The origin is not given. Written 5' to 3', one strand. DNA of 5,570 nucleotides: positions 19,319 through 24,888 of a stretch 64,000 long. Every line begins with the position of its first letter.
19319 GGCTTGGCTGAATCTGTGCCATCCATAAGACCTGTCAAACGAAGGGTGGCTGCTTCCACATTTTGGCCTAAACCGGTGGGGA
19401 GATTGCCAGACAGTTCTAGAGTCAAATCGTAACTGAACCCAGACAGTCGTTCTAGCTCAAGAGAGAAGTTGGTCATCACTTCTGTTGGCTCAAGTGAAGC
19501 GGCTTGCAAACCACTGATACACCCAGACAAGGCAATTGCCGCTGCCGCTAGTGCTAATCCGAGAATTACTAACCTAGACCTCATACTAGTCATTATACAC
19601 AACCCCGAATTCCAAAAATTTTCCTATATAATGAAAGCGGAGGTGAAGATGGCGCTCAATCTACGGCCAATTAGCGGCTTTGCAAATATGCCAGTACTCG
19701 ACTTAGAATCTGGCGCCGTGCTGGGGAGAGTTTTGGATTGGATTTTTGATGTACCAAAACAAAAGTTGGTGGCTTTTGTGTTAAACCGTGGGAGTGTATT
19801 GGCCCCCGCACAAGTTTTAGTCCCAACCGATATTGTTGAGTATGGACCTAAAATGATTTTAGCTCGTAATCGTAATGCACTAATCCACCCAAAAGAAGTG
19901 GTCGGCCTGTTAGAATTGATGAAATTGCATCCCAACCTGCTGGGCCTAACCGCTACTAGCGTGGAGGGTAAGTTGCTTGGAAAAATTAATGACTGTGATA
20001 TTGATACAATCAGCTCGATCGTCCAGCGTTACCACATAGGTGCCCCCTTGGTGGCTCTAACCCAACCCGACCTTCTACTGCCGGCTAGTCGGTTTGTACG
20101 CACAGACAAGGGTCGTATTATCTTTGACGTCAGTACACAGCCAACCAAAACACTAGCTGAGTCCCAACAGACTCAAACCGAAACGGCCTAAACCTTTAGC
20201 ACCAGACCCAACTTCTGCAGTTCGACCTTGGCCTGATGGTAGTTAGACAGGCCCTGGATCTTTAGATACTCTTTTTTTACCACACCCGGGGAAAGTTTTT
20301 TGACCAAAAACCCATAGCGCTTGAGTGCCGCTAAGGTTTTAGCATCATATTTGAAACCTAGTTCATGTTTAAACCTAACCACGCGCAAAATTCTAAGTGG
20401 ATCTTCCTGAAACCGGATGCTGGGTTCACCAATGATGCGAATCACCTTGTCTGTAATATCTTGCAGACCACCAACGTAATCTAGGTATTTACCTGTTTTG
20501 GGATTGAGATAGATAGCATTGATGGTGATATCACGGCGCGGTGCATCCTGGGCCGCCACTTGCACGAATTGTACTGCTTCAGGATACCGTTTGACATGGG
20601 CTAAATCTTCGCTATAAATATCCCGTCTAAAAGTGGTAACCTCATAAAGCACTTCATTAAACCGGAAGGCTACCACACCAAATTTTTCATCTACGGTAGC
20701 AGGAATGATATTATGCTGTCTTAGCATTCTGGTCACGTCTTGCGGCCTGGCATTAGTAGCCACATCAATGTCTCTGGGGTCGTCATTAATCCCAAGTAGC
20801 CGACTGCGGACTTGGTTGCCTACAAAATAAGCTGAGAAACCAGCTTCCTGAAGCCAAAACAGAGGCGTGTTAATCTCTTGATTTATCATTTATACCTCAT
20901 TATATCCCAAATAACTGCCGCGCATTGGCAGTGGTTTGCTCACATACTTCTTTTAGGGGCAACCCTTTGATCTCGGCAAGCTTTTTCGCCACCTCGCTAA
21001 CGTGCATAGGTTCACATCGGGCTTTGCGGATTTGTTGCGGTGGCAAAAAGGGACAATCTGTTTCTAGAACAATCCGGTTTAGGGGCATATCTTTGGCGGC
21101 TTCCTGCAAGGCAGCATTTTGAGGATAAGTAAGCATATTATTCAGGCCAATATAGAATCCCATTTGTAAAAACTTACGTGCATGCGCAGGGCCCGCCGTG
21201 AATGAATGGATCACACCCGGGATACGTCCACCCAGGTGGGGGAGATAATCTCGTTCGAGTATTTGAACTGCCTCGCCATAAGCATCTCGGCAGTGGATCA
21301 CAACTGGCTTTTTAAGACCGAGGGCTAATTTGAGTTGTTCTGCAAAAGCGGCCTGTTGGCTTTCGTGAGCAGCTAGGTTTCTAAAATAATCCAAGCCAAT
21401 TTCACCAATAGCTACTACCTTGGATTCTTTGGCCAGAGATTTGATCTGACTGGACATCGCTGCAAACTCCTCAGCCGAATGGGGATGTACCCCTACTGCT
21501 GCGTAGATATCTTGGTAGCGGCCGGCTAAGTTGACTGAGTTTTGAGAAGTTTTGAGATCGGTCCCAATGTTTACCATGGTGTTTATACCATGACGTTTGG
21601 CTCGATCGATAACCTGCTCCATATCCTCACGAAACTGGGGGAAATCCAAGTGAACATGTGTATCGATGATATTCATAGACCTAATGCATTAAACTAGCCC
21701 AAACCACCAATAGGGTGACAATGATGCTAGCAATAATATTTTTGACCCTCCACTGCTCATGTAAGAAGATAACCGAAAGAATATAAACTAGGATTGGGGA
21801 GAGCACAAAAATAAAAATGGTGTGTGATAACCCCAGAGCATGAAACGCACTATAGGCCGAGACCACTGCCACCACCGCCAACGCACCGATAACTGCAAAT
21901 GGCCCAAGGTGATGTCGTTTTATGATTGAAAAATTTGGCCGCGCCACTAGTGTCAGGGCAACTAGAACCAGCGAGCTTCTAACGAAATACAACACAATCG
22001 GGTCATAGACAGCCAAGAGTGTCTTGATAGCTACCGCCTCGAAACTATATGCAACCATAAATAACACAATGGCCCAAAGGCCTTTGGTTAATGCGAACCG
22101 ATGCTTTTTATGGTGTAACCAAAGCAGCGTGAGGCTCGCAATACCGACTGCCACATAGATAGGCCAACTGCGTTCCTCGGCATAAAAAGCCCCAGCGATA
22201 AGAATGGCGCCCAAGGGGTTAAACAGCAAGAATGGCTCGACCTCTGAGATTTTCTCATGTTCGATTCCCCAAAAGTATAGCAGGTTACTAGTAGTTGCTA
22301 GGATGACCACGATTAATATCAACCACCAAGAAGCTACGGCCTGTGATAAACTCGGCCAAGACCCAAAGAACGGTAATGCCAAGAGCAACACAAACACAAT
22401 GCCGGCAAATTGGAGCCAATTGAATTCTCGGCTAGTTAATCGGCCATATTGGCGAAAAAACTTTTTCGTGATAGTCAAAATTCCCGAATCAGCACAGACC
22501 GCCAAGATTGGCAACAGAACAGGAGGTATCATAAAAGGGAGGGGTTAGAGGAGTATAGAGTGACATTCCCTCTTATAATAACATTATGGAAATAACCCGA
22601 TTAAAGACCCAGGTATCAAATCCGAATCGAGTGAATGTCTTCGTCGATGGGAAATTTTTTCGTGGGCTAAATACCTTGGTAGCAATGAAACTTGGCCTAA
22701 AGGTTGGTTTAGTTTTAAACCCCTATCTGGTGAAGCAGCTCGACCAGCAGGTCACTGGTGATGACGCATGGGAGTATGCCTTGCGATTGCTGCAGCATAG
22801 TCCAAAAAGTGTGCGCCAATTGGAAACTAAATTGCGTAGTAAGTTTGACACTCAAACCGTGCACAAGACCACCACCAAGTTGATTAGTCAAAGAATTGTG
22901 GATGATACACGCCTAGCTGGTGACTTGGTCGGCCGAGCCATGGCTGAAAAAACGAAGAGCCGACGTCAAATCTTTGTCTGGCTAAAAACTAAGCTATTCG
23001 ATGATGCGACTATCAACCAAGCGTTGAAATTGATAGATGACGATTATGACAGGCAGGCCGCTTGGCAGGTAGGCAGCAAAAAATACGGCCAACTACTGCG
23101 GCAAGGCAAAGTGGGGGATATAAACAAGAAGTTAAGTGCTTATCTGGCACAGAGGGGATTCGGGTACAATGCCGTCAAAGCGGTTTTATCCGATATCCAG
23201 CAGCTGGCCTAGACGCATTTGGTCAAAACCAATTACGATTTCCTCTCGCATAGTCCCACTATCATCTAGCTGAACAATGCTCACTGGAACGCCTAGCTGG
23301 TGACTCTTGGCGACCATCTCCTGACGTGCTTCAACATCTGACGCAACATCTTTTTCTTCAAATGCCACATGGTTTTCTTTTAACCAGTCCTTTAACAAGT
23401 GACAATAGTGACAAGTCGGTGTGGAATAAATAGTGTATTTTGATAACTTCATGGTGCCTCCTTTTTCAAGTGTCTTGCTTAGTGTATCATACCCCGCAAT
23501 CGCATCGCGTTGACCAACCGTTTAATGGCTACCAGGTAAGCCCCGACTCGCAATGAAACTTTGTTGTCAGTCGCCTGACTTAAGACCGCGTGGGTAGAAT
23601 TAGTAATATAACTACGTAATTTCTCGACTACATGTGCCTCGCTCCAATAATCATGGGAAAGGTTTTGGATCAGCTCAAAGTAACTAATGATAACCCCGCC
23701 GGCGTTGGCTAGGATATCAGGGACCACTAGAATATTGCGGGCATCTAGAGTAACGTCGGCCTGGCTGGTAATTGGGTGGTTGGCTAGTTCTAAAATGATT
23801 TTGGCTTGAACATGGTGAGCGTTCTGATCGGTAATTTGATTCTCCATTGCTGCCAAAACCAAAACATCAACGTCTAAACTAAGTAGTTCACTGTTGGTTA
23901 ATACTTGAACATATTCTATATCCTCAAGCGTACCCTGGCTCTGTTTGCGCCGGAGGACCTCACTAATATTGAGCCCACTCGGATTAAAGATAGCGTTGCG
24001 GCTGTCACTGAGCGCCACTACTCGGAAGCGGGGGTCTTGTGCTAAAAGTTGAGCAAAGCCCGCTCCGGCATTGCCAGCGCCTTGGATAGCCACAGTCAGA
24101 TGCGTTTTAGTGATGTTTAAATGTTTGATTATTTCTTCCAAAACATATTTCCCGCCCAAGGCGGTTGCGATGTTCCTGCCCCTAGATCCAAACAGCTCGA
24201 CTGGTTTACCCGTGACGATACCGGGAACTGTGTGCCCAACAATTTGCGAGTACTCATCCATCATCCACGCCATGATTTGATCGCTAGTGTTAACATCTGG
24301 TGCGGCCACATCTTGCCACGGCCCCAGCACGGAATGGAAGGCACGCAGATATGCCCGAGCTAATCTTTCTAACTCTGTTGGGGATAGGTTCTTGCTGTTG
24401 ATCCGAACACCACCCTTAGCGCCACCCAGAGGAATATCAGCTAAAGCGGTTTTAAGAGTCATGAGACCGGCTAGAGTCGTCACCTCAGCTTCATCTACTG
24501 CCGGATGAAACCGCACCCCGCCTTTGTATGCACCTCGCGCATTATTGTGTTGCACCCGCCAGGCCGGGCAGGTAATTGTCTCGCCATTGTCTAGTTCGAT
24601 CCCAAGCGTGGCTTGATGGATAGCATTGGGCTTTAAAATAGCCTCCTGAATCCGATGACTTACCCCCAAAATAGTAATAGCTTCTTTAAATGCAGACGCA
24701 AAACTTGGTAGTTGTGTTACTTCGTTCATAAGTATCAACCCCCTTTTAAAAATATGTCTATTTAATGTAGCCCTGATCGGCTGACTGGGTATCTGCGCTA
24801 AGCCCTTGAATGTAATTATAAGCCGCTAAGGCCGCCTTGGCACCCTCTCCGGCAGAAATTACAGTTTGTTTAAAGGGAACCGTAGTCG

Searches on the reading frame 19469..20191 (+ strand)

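Call 16: search_protein_families(library=pfam, proteins=[window:19469-20191:+], max_evalue=0.001)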
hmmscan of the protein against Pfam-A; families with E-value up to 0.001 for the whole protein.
window:19469-20191:+ (240 aa): 1 family
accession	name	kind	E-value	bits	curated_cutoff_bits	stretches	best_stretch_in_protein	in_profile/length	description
PF05239.21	PRC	-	3.3e-10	40.3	21.2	1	72-136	10-75/78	PRC-barrel domain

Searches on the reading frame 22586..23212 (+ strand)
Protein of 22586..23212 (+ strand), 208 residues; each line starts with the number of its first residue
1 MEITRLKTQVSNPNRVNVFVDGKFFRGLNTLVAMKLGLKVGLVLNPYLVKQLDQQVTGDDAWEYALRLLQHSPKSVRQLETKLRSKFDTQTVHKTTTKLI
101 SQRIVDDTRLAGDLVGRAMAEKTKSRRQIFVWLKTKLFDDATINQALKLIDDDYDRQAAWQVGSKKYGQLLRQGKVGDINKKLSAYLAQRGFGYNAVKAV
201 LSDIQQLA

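Call 16: search_protein_families(library=pfam, proteins=[window:22586-23212:+], max_evalue=0.001)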
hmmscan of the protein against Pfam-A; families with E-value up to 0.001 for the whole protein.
window:22586-23212:+ (208 aa): 2 families
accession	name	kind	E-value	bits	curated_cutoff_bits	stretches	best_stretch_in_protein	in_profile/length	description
PF21982.2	RecX_HTH1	-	3.8e-13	49.6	26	1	61-99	1-40/40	RecX, first three-helix domain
PF21981.2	RecX_HTH3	-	3e-05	24.5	26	1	155-201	3-48/48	RecX, third three-helix domain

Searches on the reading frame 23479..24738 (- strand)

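Call 16: search_protein_families(library=pfam, proteins=[window:23479-24738:-], max_evalue=0.001)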
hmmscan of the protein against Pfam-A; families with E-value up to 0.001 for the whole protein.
window:23479-24738:- (419 aa): 2 families
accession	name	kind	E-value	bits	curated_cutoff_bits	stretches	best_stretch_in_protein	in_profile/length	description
PF00208.27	ELFV_dehydrog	-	4.9e-66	223.3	23.4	1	184-416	2-241/241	Glutamate/Leucine/Phenylalanine/Valine dehydrogenase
PF02812.23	ELFV_dehydrog_N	-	2.3e-46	157.1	25.3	1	37-164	1-128/129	Glu/Leu/Phe/Val dehydrogenase, dimerisation domain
